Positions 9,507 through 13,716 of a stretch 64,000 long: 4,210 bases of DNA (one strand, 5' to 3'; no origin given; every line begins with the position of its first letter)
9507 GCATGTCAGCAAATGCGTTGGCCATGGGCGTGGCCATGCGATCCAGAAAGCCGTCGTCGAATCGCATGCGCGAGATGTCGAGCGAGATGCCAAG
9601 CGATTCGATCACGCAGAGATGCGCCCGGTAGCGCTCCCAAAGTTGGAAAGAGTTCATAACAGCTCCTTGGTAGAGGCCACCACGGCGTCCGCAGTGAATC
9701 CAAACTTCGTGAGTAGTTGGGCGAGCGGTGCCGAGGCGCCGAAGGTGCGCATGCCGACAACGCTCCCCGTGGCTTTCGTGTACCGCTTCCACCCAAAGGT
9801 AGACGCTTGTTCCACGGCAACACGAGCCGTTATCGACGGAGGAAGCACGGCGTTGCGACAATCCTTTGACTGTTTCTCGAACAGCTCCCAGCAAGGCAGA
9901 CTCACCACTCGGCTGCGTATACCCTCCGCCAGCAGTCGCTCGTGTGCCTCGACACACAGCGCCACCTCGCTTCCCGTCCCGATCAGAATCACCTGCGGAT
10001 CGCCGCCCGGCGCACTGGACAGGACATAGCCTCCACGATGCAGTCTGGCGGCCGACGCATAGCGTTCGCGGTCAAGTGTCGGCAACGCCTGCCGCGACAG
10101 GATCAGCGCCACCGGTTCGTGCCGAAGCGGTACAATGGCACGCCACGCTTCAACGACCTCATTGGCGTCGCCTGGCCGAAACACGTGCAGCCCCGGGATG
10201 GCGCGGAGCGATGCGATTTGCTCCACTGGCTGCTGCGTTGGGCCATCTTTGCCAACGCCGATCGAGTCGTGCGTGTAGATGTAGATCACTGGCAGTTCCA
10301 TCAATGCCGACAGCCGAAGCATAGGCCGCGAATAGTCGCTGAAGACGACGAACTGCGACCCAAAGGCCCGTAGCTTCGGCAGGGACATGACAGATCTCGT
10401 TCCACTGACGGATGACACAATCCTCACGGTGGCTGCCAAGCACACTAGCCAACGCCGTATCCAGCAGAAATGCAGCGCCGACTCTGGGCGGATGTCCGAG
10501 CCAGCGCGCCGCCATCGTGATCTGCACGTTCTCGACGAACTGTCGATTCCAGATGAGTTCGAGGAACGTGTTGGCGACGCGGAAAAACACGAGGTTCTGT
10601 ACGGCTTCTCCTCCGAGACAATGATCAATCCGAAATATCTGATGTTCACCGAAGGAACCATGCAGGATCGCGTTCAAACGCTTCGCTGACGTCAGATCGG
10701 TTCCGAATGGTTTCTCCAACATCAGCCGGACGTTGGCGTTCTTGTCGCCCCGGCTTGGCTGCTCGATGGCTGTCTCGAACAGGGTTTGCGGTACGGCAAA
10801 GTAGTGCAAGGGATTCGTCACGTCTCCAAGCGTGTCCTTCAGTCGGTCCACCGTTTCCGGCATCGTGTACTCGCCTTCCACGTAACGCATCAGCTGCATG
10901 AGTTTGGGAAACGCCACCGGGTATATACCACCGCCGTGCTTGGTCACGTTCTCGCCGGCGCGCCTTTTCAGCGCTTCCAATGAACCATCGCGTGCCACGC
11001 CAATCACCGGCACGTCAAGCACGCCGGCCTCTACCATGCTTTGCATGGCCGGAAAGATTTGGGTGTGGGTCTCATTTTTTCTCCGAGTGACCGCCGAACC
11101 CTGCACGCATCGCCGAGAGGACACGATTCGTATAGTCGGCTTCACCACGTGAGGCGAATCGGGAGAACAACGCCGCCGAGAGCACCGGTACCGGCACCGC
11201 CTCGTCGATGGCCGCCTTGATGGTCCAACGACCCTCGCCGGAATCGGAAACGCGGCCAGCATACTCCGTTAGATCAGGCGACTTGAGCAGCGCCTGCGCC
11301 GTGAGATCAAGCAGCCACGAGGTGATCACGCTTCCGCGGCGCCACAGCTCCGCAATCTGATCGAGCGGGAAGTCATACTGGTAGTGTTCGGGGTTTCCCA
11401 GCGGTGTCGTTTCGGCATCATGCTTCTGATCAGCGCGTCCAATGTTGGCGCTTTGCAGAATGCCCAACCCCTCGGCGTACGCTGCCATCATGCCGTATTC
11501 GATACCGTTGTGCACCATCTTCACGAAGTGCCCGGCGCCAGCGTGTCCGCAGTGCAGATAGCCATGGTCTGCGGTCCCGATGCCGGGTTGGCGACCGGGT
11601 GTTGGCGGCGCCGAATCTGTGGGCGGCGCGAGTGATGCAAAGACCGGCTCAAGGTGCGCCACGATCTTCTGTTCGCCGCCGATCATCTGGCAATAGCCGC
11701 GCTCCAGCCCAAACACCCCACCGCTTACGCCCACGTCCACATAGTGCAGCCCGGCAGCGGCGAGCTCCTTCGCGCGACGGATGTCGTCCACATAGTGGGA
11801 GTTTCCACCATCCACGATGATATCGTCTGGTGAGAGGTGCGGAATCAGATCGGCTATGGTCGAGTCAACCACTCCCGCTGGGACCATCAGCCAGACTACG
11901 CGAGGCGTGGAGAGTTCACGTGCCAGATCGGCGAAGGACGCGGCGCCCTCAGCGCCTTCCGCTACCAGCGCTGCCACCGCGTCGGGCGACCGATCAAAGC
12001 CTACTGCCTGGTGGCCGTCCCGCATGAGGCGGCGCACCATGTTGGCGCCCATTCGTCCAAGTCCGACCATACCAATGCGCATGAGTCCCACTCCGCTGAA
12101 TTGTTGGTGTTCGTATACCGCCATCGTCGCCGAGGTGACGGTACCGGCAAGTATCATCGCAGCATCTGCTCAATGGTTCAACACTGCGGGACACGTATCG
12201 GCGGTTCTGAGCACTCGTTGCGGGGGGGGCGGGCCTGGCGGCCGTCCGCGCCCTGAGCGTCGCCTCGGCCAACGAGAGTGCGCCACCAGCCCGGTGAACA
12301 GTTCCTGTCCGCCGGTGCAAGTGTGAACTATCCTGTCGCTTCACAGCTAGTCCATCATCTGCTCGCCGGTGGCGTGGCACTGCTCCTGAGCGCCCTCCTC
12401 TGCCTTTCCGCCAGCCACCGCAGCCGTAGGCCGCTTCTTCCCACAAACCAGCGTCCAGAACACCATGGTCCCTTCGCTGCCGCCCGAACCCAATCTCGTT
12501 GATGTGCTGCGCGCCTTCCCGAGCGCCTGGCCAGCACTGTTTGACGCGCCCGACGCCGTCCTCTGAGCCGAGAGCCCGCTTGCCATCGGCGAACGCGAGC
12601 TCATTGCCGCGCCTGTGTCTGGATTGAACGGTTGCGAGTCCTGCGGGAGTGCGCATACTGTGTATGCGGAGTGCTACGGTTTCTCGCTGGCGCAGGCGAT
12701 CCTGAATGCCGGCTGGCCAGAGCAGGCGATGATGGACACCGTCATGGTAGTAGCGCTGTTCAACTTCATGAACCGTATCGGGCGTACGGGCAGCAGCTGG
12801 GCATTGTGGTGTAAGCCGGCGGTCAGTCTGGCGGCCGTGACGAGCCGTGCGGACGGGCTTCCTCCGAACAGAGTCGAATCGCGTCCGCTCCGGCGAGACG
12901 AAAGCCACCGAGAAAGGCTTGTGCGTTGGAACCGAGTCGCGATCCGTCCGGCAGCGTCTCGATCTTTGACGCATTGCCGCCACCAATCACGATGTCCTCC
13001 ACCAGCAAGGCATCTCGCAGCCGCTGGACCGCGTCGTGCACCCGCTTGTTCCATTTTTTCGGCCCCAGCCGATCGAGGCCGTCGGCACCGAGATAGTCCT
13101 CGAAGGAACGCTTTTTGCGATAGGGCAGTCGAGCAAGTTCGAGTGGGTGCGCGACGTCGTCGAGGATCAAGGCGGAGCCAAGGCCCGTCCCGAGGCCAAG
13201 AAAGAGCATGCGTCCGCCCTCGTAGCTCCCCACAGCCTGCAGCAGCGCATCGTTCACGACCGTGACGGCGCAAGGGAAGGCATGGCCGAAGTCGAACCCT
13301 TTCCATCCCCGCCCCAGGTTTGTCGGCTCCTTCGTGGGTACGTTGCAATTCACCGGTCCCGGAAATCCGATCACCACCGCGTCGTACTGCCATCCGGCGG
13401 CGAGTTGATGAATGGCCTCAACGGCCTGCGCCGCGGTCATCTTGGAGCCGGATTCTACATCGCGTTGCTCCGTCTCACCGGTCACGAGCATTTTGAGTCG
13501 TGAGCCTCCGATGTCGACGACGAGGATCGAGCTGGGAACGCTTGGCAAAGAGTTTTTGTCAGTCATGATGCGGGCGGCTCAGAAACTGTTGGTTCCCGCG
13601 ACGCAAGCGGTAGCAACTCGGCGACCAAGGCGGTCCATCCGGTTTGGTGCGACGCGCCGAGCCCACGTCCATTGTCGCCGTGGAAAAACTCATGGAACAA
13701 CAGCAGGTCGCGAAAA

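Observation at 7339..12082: Pentose-phosphate operon in which only gnd and pgi are intact (gnd - zwf' - 'tkt - pgi - 'tal')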

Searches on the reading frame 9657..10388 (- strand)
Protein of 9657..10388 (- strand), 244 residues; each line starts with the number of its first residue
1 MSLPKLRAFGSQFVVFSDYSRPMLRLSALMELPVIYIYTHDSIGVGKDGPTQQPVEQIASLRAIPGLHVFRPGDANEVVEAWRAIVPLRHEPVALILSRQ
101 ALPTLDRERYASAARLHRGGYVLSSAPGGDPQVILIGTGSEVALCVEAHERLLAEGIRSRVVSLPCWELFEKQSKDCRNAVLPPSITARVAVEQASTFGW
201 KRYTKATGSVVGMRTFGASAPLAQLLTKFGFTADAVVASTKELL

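Call 34: find_homologous_proteins(query=window:9657-10388:-, max_evalue=1e-30)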
Query window:9657-10388:- (244 aa): 7951 proteins with E <= 1e-30 among 8000 candidates; the best 120 are listed.
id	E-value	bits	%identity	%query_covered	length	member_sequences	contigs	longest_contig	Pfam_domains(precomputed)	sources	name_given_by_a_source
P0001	3.2e-156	536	100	100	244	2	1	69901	PF22613.2,PF02780.26,PF02779.30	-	-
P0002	7.2e-118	410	74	100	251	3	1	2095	PF22613.2,PF02780.26,PF02779.30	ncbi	-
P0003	1.2e-108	380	69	100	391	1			PF22613.2,PF02780.26,PF02779.30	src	-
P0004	2.8e-108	379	69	95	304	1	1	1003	PF22613.2,PF02780.26,PF02779.30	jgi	jgi:transketolase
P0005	8.0e-108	377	69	99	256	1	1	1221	PF22613.2,PF02780.26,PF02779.30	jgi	jgi:transketolase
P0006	8.9e-108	377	68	100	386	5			PF22613.2,PF02780.26,PF02779.30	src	-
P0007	3.4e-107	375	69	95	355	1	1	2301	PF22613.2,PF02780.26,PF02779.30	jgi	jgi:transketolase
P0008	5.0e-107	375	69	100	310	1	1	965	PF22613.2,PF02780.26,PF02779.30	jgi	jgi:transketolase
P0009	5.9e-107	375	70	100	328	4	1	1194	PF22613.2,PF02780.26,PF02779.30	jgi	jgi:transketolase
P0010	6.2e-107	375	69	100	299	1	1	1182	PF22613.2,PF02780.26,PF02779.30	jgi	jgi:transketolase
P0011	9.7e-107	374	69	97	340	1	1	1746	PF22613.2,PF02780.26,PF02779.30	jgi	jgi:transketolase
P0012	1.1e-106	374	69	100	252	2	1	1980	PF22613.2,PF02780.26,PF02779.30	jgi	jgi:transketolase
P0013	1.7e-106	373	68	100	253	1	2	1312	PF22613.2,PF02780.26,PF02779.30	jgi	jgi:transketolase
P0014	1.9e-106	373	68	100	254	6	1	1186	PF22613.2,PF02780.26,PF02779.30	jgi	jgi:transketolase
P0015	2.0e-106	373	69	99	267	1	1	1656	PF22613.2,PF02780.26,PF02779.30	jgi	-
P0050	1.4e-104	367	68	100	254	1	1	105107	PF22613.2,PF02780.26,PF02779.30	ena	-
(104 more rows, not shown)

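Call 36: find_encoding_contigs(protein=P0050, flank=4000, max_places=2)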
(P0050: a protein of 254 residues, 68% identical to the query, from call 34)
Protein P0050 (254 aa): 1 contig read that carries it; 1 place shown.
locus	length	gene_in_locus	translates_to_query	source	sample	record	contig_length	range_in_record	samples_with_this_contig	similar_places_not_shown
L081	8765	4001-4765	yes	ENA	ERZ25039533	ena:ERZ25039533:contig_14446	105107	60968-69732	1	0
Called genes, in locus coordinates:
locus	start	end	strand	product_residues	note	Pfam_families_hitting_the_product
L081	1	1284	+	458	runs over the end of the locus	PF00479:G6PD_N, PF02781:G6PD_C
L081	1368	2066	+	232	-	PF01182:Glucosamine_iso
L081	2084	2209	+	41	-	PF02502:LacAB_rpiB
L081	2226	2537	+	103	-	PF02502:LacAB_rpiB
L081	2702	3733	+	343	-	PF00456:Transketolase_N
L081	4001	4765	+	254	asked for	PF02779:Transket_pyr, PF22613:Transketolase_C_1, PF02780:Transketolase_C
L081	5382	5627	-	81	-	-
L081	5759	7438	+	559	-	PF02901:PFL-like, PF01228:Gly_radical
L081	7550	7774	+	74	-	-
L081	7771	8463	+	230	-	PF01758:SBF, PF13593:SBF_like (weak)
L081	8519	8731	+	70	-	PF06826:Asp-Al_Ex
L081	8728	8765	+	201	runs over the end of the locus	PF06826:Asp-Al_Ex, PF02080:TrkA_C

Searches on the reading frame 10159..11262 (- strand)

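Call 4: search_protein_families(library=pfam, proteins=[window:10159-11262:-], max_evalue=0.01)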
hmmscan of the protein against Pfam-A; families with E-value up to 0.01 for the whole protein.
window:10159-11262:- (367 aa): 2 families
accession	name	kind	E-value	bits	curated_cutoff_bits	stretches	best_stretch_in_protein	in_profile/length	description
PF00479.28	G6PD_N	-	8.8e-28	98.6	22.1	1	65-223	10-183/183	Glucose-6-phosphate dehydrogenase, NAD binding domain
PF02781.21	G6PD_C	-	0.00014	21.5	27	1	226-252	2-28/296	Glucose-6-phosphate dehydrogenase, C-terminal domain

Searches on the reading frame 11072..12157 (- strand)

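Call 4: search_protein_families(library=pfam, proteins=[window:11072-12157:-], max_evalue=0.01)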
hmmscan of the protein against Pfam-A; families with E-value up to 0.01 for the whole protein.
window:11072-12157:- (361 aa): 5 families
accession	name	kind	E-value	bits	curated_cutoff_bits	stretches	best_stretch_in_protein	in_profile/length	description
PF03446.21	NAD_binding_2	-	1.5e-40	139.3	21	1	27-177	1-153/161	NAD binding domain of 6-phosphogluconate dehydrogenase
PF00393.24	6PGD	-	1.9e-20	73.9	27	2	209-237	1-29/290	6-phosphogluconate dehydrogenase, C-terminal domain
PF03807.23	F420_oxidored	-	2.6e-08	34.8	21.6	1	27-117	1-91/94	NADP oxidoreductase coenzyme F420-dependent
PF02826.25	2-Hacid_dh_C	-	0.0011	18.9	25.1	1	24-94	35-101/178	D-isomer specific 2-hydroxyacid dehydrogenase, NAD binding domain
PF02254.24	TrkA_N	-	0.0012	19.6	23.8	1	31-70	4-43/116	TrkA-N domain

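Call 32: search_protein_families(library=ncbifam, proteins=[window:11072-12082:-], max_evalue=0.00001)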
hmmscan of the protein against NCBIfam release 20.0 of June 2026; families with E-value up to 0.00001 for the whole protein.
window:11072-12082:- (336 aa): 12 families
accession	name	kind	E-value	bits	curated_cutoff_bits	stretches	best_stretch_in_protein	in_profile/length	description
NF007161.0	PRK09599.1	subfamily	6.9e-137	455.7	271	1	1-336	1-300/302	NADP-dependent phosphogluconate dehydrogenase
TIGR00872.1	gnd_rel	equivalog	1.4e-120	402.1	297.2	1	1-336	1-297/299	phosphogluconate dehydrogenase (NAD(+)-dependent, decarboxylating)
NF006765.0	PRK09287.1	equivalog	1.5e-61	208.7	413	1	2-212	5-207/476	NADP-dependent phosphogluconate dehydrogenase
TIGR00873.1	gnd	equivalog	1.4e-57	195.5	426.7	2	3-212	2-203/467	decarboxylating NADP(+)-dependent phosphogluconate dehydrogenase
TIGR01692.1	HIBADH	equivalog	2.8e-19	69.5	291.6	1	6-152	2-150/288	3-hydroxyisobutyrate dehydrogenase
NF008592.0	PRK11559.1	equivalog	5.1e-17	62.1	397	1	1-152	3-156/296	2-hydroxy-3-oxopropionate reductase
NF043037.1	ThreonDh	equivalog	1.8e-15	57.2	350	1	2-152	4-156/297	L-threonate dehydrogenase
TIGR01505.1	tartro_sem_red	equivalog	3.1e-15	56.2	340.75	1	3-152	2-153/291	2-hydroxy-3-oxopropionate reductase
NF012005.0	PRK15461.1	equivalog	2.9e-13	49.6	348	1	3-129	4-131/298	sulfolactaldehyde 3-reductase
NF011633.0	PRK15059.1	equivalog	2.3e-09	36.8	451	1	1-150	1-151/292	2-hydroxy-3-oxopropionate reductase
NF006409.0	PRK08655.1-3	equivalog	8.5e-08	32.1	310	1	1-91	1-89/290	prephenate dehydrogenase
NF005650.0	PRK07417.1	equivalog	9.2e-07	28.4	290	1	1-93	2-92/281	prephenate/arogenate dehydrogenase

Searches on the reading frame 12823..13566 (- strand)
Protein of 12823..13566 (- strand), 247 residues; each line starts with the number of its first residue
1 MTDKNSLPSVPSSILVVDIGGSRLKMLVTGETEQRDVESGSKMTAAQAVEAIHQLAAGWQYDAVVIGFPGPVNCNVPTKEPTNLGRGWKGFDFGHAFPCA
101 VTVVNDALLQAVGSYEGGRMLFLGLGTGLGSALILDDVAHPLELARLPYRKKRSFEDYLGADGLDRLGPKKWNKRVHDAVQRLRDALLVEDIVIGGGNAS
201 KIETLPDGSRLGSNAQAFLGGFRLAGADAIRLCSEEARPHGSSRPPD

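Call 29: search_protein_families(library=pfam, proteins=[window:12823-13566:-], max_evalue=0.001)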
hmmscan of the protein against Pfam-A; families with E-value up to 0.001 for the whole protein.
window:12823-13566:- (247 aa): 1 family
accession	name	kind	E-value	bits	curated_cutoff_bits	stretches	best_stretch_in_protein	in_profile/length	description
PF00480.26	ROK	-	0.00017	21.7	22.9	1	16-137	3-142/294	ROK family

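Call 32: search_protein_families(library=ncbifam, proteins=[window:12823-13566:-], max_evalue=0.00001)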
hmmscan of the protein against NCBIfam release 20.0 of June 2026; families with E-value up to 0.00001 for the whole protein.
window:12823-13566:- (247 aa): 1 family
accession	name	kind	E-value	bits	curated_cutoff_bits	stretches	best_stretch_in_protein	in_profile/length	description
NF045942.1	PolPhglucPhase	equivalog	2.2e-10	40.7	250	1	16-203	4-211/242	polyphosphate--glucose phosphotransferase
